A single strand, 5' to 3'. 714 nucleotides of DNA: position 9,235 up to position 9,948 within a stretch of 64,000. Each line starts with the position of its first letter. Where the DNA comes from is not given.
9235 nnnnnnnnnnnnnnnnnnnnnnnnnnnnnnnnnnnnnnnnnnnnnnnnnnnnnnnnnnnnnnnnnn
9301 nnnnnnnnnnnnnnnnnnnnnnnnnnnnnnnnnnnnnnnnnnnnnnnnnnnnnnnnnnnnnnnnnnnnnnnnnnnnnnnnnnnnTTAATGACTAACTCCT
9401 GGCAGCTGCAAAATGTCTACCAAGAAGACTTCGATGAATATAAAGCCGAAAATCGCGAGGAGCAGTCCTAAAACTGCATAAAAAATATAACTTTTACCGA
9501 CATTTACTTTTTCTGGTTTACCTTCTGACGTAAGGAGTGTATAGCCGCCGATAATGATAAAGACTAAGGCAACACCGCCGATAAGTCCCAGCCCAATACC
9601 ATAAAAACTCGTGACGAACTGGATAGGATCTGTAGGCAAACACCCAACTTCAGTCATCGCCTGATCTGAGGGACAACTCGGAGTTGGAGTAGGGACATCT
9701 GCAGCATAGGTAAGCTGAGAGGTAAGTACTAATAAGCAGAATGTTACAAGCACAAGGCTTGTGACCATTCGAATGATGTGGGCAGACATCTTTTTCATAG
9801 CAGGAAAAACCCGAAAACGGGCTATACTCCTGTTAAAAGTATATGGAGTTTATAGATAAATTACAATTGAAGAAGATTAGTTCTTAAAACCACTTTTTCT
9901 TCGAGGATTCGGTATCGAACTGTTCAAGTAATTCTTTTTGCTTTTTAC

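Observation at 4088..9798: Translationally coupled VirB2-like pilin + 1765-aa VirB6-like polytopic membrane protein: candidate surface/type-IV-secretion-like module without other T4SS genes in view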

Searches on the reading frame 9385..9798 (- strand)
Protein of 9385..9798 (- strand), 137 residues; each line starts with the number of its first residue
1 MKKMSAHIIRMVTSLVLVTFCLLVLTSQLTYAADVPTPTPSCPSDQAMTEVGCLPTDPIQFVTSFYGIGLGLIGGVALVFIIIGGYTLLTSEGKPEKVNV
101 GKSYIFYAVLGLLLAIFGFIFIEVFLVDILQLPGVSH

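Call 5: search_protein_families(library=pfam, proteins=[window:9385-9798:-], max_evalue=1)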
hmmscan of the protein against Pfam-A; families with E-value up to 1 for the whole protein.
window:9385-9798:- (137 aa): 2 families
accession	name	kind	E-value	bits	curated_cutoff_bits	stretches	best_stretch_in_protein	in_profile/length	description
PF18895.5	T4SS_pilin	-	5.6e-05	23.6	26.6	1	71-117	18-63/71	Type IV secretion system pilin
PF04956.18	TrbC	-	0.19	12.4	27.9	0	14-117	12-90/98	TrbC/VIRB2 pilin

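Call 6: search_protein_families(library=ncbifam, proteins=[window:9385-9798:-], max_evalue=1)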
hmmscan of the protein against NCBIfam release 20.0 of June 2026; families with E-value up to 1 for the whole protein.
window:9385-9798:- (137 aa): 2 families
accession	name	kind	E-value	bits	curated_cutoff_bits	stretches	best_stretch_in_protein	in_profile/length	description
NF045849.1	ICE_MMCAP2_0565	equivalog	1.8e-06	27.5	40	1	60-126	11-77/80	Mbov_0395 family pilin-like conjugal transfer protein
NF001194.0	PRK00159.1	equivalog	0.42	10.8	102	1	91-127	17-53/87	cell division protein CrgA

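Call 10: find_homologous_proteins(query=window:9385-9798:-, max_evalue=0.001)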
Query window:9385-9798:- (137 aa): 313 proteins with E <= 0.001 among 398 candidates; the best 120 are listed.
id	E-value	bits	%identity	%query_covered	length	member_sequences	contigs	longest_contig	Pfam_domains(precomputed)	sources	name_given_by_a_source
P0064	4.7e-81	288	100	100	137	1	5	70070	-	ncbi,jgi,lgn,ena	-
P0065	1.2e-52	196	65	100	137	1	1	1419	-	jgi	jgi:hypothetical protein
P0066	2.8e-49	185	66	100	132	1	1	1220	-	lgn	-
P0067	5.8e-48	181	64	100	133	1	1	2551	PF18895.6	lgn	-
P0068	8.2e-47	177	61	100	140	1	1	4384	-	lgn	-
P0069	4.0e-46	175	65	100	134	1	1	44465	-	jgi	jgi:hypothetical protein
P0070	1.0e-45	174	63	100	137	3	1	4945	-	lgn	-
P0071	1.0e-45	173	64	100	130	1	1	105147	PF18895.6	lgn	-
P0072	2.7e-45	172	75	77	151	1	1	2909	PF18895.6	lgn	-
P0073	7.5e-45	171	79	72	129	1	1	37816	-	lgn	-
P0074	2.4e-44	169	67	94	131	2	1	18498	-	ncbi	-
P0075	2.8e-44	169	65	95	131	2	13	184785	-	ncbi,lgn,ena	-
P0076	3.7e-44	168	68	87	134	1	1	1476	-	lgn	-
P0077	4.0e-44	168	60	100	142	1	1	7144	PF18895.6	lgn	-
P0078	1.9e-43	166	62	100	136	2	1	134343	-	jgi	-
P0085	4.1e-40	155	63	80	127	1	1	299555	PF18895.6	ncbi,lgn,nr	ncbi:MAG: hypothetical protein HZC02_03690 [Candidatus Levybacteria bacterium]|nr:hypothetical prote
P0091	2.8e-38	149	65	77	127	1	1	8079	PF18895.6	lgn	-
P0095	2.0e-36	143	69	68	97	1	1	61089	PF18895.6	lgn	-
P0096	2.4e-36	143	69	70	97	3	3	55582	PF18895.6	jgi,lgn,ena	-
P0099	1.3e-35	141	65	69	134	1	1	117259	PF18895.6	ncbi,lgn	-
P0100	4.0e-35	139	66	70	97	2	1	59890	PF18895.6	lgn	-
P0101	1.4e-34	137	66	69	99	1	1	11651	PF18895.6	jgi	jgi:hypothetical protein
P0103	1.9e-34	137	67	68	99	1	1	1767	PF18895.6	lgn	-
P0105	2.4e-34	137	70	66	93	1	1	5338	PF18895.6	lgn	-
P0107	2.6e-34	137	64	72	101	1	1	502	PF18895.6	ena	-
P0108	2.8e-34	136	66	69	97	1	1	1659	PF18895.6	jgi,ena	-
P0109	5.8e-34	135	66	68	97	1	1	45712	PF18895.6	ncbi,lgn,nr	ncbi:MAG: hypothetical protein Q8P80_00470 [Candidatus Levybacteria bacterium]|nr:hypothetical prote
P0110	6.1e-34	135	63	74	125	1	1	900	PF18895.6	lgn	-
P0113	2.2e-33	134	63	69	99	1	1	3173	PF18895.6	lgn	-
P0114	2.4e-33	133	66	70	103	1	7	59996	PF18895.6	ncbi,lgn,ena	ncbi:MAG: hypothetical protein AAB675_04620 [Patescibacteria group bacterium]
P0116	2.6e-33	133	65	69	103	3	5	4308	PF18895.6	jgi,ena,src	-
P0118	3.4e-33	133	62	71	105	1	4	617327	PF18895.6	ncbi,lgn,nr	ncbi:MAG: hypothetical protein HYT08_02650 [Candidatus Levybacteria bacterium]|nr:hypothetical prote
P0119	3.5e-33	133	65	69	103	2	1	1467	PF18895.6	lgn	-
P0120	3.9e-33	133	58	79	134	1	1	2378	PF18895.6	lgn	-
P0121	4.4e-33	133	65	70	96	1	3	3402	PF18895.6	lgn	-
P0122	4.4e-33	133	65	69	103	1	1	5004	PF18895.6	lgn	-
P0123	4.5e-33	133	65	70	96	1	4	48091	PF18895.6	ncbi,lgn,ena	ncbi:MAG: hypothetical protein AAB609_03455 [Patescibacteria group bacterium]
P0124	4.5e-33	133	61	71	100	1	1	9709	PF18895.6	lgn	-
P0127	6.9e-33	132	64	70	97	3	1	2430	PF18895.6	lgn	-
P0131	8.8e-33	132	60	70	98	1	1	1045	PF18895.6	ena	-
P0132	8.9e-33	132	64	69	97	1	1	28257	PF18895.6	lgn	-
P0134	1.1e-32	131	61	71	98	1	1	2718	PF18895.6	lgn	-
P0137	1.5e-32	131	58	70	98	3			PF18895.6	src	-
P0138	1.5e-32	131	63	69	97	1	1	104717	PF18895.6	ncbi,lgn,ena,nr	ncbi:MAG: hypothetical protein COY68_02560 [Candidatus Levybacteria bacterium CG_4_10_14_0_8_um_filt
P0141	1.7e-32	131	65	69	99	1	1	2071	PF18895.6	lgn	-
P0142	2.0e-32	130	63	69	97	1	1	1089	PF18895.6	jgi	jgi:glucose uptake protein GlcU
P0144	2.6e-32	130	66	69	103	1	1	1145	PF18895.6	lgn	-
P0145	2.8e-32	130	63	67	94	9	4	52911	PF18895.6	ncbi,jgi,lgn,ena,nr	ncbi:MAG TPA: hypothetical protein VFD45_02490 [Patescibacteria group bacterium]|nr:hypothetical pro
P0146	3.0e-32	130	61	72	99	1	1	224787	PF18895.6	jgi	jgi:glucose uptake protein GlcU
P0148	3.7e-32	130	58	70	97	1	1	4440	PF18895.6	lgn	-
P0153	4.9e-32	129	63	73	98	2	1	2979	PF18895.6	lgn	-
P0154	4.9e-32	129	57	66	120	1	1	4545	PF18895.6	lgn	-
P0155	6.0e-32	129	61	69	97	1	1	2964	PF18895.6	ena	-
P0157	6.4e-32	129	58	70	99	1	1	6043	PF18895.6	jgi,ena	-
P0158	7.0e-32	129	58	71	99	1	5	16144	PF18895.6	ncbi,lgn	-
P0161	9.1e-32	128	63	67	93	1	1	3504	PF18895.6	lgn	-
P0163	9.9e-32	128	61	69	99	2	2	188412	PF18895.6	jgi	-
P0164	1.1e-31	128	64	69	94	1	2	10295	PF18895.6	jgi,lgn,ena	-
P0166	1.2e-31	128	55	71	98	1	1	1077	PF18895.6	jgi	jgi:hypothetical protein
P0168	1.3e-31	128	59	70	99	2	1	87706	PF18895.6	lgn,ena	-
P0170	1.5e-31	128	60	69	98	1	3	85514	PF18895.6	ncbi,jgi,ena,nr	ncbi:MAG TPA: hypothetical protein VND99_02570 [Candidatus Acidoferrales bacterium]|nr:hypothetical 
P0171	1.5e-31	128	59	70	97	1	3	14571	PF18895.6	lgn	-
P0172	1.6e-31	127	62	69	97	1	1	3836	PF18895.6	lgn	-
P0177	1.9e-31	127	61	69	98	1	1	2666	PF18895.6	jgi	jgi:hypothetical protein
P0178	2.0e-31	127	64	69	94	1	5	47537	PF18895.6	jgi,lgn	-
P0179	2.1e-31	127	65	64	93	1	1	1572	PF18895.6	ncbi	-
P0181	2.3e-31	127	64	64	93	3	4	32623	PF18895.6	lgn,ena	-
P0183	2.5e-31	127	63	64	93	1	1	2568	PF18895.6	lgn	-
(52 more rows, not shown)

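Call 11: find_encoding_contigs(protein=P0064, flank=10000, max_places=6)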
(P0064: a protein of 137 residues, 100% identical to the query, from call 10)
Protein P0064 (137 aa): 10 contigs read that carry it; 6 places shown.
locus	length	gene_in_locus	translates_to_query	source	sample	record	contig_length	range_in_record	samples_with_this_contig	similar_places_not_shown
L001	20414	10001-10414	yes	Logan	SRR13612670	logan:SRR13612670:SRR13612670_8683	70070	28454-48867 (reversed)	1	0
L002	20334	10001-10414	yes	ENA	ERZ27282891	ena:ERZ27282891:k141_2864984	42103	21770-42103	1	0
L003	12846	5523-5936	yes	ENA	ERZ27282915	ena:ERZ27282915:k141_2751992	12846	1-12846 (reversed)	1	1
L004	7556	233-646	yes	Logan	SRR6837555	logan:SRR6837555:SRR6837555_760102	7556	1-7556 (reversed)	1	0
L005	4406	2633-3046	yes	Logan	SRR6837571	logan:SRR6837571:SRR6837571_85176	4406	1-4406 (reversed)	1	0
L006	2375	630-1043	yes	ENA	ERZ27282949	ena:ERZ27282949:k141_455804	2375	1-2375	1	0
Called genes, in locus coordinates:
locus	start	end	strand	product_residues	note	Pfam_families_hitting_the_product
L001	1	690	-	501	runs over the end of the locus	PF02366:PMT, PF13231:PMT_2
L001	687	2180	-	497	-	-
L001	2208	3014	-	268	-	PF01026:TatD_DNase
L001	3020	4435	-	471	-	PF00133:tRNA-synt_1, PF09334:tRNA-synt_1g, PF00133:tRNA-synt_1, PF01406:tRNA-synt_1e (weak), PF08264:Anticodon_1 (weak)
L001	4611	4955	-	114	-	-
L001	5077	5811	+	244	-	PF01628:HrcA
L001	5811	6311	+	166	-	PF01025:GrpE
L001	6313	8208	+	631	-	PF00012:HSP70, PF06723:MreB_Mbl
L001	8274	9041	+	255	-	PF02811:PHP (weak)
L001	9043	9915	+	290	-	PF00226:DnaJ, PF01556:DnaJ_C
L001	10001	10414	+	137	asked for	-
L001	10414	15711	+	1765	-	-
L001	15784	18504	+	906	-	PF02861:Clp_N, PF13191:AAA_16 (weak), PF00004:AAA, PF17871:AAA_lid_9, PF00004:AAA, PF07724:AAA_2, PF07728:AAA_5, PF10431:ClpB_D2-small, +6 more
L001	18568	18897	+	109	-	-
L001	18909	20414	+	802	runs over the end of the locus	PF12775:AAA_7 (faint), PF13191:AAA_16 (faint), PF20720:nSTAND3 (faint), PF00158:Sigma54_activat (weak), PF00004:AAA (weak), PF07724:AAA_2, PF07728:AAA_5, PF10431:ClpB_D2-small, +1 more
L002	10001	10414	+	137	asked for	-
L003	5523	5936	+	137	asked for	-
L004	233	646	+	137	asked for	-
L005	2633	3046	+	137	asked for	-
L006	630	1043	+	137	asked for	-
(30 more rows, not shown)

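Call 92: predict_structure(alignment_id=A3)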
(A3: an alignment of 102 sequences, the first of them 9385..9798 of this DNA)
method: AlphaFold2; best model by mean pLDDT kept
length: 137 residues; sequences in the alignment: 102
mean_pLDDT: 86.2   pTM: 0.60
mean pLDDT of the five models: 86.2, 82.1, 82.1, 80.8, 77.6
residues with pLDDT >= 90: 60; 70-90: 59; 50-70: 17; < 50: 1
segments of 3 or more residues with pLDDT < 50: none
pLDDT, mean of each block of 10 residues (from residue 1): 82 89 85 63 87 86 88 96 95 95 97 95 81 59
secondary structure, 60 per line:
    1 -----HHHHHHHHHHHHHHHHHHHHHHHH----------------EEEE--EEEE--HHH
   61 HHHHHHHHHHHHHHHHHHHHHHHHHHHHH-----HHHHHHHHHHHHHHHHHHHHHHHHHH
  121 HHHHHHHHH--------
elements in order: H6-29 E46-49 E52-55 H58-89 H95-129

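Call 95: fold_search(model_id=the predicted structure, library=pdb)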
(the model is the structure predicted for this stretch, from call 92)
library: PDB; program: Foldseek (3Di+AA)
matches with E <= 10: 228; with E <= 0.001: 0
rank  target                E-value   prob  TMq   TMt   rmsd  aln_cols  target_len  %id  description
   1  3zg1_A                8.9e-01  0.72  0.35  0.42   5.2        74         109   11  NI-BOUND FORM OF M123A MUTANT OF CUPRIAVIDUS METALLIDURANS CH34 CNRXS (released 2013-10-23)
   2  7ytj_A                1.1e+00  0.77  0.45  0.51   9.9        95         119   13  Cryo-EM structure of VTC complex (released 2023-02-22)
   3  5n9j_Z                1.2e+00  0.60  0.41  0.46   6.3        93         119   16  Core Mediator of transcriptional regulation (released 2017-05-17)
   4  3epv_C                1.3e+00  0.80  0.38  0.48   4.7        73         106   12  X-ray Structure of the Metal-sensor CnrX in both the Apo- and Copper-bound Forms (released 2008-11-25)
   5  6s1k_E                1.5e+00  0.94  0.41  0.54   1.5        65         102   17  E. coli Core Signaling Unit, carrying QQQQ receptor mutation (released 2020-01-22)
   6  8vc9_A                1.5e+00  0.80  0.36  0.14   3.2        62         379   11  Hybrid response regulator LvrB from Leptospira / phosphorylated REC form (released 2024-12-18)
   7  8vc9_B                1.6e+00  0.72  0.33  0.14   3.3        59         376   12  Hybrid response regulator LvrB from Leptospira / phosphorylated REC form (released 2024-12-18)
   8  3zg1_D                1.6e+00  0.69  0.38  0.46   5.0        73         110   12  NI-BOUND FORM OF M123A MUTANT OF CUPRIAVIDUS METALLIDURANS CH34 CNRXS (released 2013-10-23)
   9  2y3h_B                1.6e+00  0.66  0.39  0.48   7.1        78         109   12  E63Q mutant of Cupriavidus metallidurans CH34 CnrXs (released 2011-03-30)
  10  8dfu_0                1.9e+00  0.75  0.41  0.61   2.9        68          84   20  Cryo-EM structure of conjugation pili from Aeropyrum pernix (released 2023-03-22)
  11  4wwb                  1.9e+00  0.72  0.39  0.47   4.0        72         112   11  High-resolution structure of the Ni-bound form of the Y135F mutant of C. metallidurans CnrXs (released 2015-02-11)
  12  4jav_A                1.9e+00  0.72  0.44  0.26   5.1        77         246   13  Structural basis of a rationally rewired protein-protein interface (HK853wt and RR468mutant V13P, L14I, I17M and N21V) (released 2013-09-04)
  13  8zyv_G                1.9e+00  0.44  0.27  0.19   4.9        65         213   15  Bacterial flagellar sodium-driven stator PomA5PomB2 with 100 mM NaCl (released 2025-01-01)
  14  2y39                  2.0e+00  0.72  0.39  0.47   3.6        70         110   11  Ni-bound form of Cupriavidus metallidurans CH34 CnrXs (released 2011-03-30)
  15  8vc9_F                2.0e+00  0.72  0.37  0.15   3.0        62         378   11  Hybrid response regulator LvrB from Leptospira / phosphorylated REC form (released 2024-12-18)
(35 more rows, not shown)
